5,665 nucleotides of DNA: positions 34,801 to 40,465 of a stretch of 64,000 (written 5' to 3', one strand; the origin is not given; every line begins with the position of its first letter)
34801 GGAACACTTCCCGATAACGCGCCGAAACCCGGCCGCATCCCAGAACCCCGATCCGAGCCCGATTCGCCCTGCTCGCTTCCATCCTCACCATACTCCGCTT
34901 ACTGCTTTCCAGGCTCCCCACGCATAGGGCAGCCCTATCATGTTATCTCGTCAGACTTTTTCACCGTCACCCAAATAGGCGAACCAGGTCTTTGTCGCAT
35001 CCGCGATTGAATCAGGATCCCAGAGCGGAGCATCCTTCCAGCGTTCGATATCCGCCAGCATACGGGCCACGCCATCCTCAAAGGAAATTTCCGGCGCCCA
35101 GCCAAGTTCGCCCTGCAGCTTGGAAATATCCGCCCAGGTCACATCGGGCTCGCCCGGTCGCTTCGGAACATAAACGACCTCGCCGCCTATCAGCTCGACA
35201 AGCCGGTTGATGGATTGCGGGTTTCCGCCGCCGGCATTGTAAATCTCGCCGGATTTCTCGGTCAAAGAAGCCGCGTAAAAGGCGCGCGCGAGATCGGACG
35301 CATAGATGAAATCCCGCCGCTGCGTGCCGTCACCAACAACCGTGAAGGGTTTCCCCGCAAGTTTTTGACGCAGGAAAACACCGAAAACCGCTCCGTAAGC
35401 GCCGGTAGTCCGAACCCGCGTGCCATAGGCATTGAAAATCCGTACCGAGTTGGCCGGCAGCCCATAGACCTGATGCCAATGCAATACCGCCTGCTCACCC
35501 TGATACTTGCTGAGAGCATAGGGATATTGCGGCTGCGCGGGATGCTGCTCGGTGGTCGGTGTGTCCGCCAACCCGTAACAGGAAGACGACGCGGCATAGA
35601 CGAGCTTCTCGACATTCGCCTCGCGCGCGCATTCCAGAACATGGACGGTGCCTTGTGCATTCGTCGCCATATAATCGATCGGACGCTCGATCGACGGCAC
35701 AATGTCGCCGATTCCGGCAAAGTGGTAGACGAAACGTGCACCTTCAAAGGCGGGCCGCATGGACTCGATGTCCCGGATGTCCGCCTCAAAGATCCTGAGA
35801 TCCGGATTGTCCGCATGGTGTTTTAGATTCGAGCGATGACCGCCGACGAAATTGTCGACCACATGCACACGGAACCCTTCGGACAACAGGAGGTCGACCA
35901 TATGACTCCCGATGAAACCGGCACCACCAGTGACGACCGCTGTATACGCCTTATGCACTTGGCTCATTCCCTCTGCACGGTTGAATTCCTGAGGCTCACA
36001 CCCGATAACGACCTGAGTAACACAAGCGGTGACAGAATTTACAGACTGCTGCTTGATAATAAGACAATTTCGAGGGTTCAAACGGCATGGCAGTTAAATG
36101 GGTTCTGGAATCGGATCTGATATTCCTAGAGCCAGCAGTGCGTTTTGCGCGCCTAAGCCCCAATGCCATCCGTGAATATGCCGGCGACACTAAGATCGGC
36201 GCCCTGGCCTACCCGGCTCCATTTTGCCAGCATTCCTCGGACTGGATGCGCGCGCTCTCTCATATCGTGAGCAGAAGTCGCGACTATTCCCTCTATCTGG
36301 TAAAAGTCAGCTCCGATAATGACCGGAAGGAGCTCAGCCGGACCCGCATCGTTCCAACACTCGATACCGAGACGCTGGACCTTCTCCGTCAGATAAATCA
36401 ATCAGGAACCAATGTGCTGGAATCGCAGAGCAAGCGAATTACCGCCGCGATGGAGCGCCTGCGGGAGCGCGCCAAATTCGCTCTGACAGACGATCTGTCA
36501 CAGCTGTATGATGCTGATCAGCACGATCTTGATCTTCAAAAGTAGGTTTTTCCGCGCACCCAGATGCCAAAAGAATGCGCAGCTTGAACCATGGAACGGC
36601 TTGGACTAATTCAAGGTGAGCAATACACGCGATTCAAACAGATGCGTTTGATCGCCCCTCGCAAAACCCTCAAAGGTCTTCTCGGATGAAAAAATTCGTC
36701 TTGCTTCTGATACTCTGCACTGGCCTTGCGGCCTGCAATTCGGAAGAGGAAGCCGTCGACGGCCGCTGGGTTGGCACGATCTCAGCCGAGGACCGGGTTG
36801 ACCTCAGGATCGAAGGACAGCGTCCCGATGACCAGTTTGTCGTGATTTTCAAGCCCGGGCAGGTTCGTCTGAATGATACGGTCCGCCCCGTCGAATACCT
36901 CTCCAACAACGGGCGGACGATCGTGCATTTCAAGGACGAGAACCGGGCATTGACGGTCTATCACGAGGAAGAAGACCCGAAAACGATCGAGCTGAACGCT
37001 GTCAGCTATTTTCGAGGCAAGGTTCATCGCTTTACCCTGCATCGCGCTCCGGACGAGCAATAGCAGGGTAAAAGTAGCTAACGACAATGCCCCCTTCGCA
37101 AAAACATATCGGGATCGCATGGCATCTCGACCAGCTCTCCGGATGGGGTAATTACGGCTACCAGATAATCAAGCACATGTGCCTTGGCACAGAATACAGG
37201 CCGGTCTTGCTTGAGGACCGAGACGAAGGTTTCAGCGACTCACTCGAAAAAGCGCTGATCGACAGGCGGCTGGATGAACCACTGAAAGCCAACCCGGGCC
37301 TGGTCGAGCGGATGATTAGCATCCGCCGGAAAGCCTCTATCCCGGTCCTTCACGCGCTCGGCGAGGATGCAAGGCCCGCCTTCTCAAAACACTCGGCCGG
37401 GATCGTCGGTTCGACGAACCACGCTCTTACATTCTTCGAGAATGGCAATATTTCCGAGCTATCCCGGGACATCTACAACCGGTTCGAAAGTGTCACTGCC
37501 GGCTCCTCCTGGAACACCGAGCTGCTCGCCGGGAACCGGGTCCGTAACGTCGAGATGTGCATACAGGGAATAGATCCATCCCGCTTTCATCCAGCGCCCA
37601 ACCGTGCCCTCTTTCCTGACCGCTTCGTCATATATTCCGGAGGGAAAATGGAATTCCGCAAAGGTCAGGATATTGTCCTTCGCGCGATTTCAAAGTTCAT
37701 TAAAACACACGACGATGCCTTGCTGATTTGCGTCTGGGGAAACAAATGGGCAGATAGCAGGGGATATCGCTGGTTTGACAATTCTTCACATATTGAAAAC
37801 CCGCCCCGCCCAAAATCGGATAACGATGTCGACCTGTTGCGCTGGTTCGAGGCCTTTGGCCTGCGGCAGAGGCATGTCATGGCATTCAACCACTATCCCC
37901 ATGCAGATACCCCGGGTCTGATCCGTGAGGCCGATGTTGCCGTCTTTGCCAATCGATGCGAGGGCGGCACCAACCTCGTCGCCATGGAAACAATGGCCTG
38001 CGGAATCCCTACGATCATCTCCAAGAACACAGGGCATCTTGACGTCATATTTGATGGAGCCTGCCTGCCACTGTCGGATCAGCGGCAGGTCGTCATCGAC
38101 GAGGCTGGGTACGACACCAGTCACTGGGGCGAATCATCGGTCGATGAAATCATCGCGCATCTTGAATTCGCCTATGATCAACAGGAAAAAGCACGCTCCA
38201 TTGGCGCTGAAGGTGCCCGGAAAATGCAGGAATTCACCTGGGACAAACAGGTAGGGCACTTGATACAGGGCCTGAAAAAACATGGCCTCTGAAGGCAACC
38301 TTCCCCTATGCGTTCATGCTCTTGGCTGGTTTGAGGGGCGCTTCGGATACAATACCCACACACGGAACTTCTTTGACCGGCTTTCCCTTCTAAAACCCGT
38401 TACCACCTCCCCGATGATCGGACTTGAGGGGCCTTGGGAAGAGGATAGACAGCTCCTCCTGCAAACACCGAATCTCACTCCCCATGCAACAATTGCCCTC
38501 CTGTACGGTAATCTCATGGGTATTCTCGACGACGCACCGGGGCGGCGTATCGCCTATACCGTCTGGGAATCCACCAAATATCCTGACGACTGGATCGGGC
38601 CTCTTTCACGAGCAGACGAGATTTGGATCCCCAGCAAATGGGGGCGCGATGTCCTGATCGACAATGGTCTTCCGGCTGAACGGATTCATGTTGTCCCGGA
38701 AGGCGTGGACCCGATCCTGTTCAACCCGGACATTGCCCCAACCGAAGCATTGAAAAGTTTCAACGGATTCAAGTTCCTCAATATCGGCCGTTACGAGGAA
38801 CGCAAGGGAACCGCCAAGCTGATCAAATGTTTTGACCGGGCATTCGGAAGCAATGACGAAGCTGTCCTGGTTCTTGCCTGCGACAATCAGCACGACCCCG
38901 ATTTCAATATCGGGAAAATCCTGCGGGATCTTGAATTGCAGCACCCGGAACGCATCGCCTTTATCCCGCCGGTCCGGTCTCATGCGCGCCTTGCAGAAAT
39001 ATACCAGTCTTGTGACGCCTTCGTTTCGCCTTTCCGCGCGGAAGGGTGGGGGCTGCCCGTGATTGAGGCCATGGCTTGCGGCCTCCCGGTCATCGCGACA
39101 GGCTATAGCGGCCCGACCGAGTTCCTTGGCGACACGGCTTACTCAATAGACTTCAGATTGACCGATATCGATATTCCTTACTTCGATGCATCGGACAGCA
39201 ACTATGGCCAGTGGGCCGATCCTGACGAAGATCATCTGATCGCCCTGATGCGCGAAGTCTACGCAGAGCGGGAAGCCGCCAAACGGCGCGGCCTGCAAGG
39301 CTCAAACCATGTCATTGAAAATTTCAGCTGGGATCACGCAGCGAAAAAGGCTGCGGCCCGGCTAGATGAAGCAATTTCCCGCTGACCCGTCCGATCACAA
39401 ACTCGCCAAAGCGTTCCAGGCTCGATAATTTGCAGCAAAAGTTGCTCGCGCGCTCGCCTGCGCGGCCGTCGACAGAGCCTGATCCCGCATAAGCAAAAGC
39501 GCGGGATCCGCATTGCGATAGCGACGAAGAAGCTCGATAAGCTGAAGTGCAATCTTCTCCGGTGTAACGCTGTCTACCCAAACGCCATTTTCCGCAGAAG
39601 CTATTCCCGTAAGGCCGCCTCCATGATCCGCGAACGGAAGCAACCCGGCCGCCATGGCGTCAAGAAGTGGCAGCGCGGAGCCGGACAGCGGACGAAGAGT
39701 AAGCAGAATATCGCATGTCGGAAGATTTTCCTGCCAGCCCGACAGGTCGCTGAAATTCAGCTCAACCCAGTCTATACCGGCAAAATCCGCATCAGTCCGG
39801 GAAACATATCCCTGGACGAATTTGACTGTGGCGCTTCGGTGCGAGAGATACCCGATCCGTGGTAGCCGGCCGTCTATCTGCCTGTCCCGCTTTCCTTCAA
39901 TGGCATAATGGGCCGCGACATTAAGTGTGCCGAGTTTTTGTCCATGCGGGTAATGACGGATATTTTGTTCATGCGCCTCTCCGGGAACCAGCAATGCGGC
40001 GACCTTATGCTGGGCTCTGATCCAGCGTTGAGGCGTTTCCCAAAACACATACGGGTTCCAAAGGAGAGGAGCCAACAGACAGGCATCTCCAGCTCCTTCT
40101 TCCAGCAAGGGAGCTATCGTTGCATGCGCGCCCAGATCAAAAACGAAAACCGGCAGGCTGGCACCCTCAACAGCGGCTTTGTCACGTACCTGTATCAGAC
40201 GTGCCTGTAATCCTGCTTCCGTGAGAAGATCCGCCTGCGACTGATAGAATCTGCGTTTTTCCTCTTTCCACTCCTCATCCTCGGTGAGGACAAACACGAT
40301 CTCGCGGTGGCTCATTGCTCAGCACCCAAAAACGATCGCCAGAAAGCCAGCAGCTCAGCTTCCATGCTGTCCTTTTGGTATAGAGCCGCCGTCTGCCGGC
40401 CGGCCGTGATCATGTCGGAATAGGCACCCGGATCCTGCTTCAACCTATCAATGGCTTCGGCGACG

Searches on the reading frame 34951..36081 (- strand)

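Call 4: search_protein_families(library=pfam, proteins=[window:34951-36081:-], max_evalue=0.01)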
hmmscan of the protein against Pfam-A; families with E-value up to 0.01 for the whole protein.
window:34951-36081:- (376 aa): 9 families
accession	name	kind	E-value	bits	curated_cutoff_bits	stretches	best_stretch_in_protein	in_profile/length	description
PF01370.27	Epimerase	-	2.7e-60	204.2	20.9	1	49-284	2-240/240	NAD dependent epimerase/dehydratase family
PF16363.11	GDP_Man_Dehyd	-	5.1e-59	200.8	27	1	50-341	2-332/332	GDP-mannose 4,6 dehydratase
PF01073.25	3Beta_HSD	-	2.4e-22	79.7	22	1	49-271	1-228/280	3-beta hydroxysteroid dehydrogenase/isomerase family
PF02719.21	Polysacc_synt_2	-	1.4e-11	44.5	20.2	1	49-296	2-241/293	Polysaccharide biosynthesis protein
PF13460.12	NAD_binding_10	-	1.1e-10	42.1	27.2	1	52-197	1-129/184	NAD(P)H-binding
PF04321.23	RmlD_sub_bind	-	3.8e-09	36.5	27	1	49-268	4-193/287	RmlD substrate binding domain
PF07993.18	NAD_binding_4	-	1.9e-07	30.9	20.1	1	114-216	88-205/258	Male sterility protein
PF05368.20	NmrA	-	1.8e-05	25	27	1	47-164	4-106/298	NmrA-like family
PF00106.31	adh_short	-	4.2e-05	23.6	26.6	1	47-115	2-71/195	short chain dehydrogenase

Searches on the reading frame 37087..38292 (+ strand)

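Call 4: search_protein_families(library=pfam, proteins=[window:37087-38292:+], max_evalue=0.01)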
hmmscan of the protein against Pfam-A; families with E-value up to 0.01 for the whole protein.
window:37087-38292:+ (401 aa): 4 families
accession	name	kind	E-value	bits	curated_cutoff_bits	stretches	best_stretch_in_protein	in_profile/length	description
PF00534.26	Glycos_transf_1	-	1.8e-11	44.3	26.4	1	177-325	13-135/172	Glycosyl transferases group 1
PF13692.12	Glyco_trans_1_4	-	1e-09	39.2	27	1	269-324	66-118/142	Glycosyl transferases group 1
PF20706.3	GT4-conflict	-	1.2e-08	34.8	26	1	278-391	278-384/385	Family 4 Glycosyltransferase in conflict systems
PF13524.12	Glyco_trans_1_2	-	0.00041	20.8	25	1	256-392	27-142/144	Glycosyl transferase-like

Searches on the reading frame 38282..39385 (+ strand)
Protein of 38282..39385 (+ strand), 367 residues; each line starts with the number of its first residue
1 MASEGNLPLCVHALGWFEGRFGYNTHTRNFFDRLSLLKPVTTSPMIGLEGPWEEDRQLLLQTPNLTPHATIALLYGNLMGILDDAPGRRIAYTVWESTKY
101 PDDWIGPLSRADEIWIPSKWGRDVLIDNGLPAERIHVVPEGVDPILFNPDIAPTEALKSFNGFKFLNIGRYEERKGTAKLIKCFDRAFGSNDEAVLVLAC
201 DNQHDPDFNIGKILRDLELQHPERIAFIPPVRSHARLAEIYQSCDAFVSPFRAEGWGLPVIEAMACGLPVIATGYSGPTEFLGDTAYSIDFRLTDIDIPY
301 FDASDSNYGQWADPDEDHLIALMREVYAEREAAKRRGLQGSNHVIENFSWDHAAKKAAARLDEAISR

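Call 16: search_protein_families(library=pfam, proteins=[window:38282-39385:+], max_evalue=0.001)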
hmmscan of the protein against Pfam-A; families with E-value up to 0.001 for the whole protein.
window:38282-39385:+ (367 aa): 5 families
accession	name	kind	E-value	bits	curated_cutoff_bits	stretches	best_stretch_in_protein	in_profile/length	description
PF00534.26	Glycos_transf_1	-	1.1e-19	71.1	26.4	1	163-285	16-134/172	Glycosyl transferases group 1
PF13692.12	Glyco_trans_1_4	-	1.8e-18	67.6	27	1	164-287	3-122/142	Glycosyl transferases group 1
PF20706.3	GT4-conflict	-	7.8e-14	51.9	26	1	144-356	174-384/385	Family 4 Glycosyltransferase in conflict systems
PF13439.12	Glyco_transf_4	-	3.6e-05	24.3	28.5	1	101-144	123-168/170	Glycosyltransferase Family 4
PF13524.12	Glyco_trans_1_2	-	0.00012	22.4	25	0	229-282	33-89/144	Glycosyl transferase-like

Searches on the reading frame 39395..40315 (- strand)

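Call 16: search_protein_families(library=pfam, proteins=[window:39395-40315:-], max_evalue=0.001)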
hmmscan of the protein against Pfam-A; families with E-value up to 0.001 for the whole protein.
window:39395-40315:- (306 aa): 1 family
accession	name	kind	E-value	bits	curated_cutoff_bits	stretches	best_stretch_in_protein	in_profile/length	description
PF00534.26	Glycos_transf_1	-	0.00089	19.3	26.4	0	201-265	93-158/172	Glycosyl transferases group 1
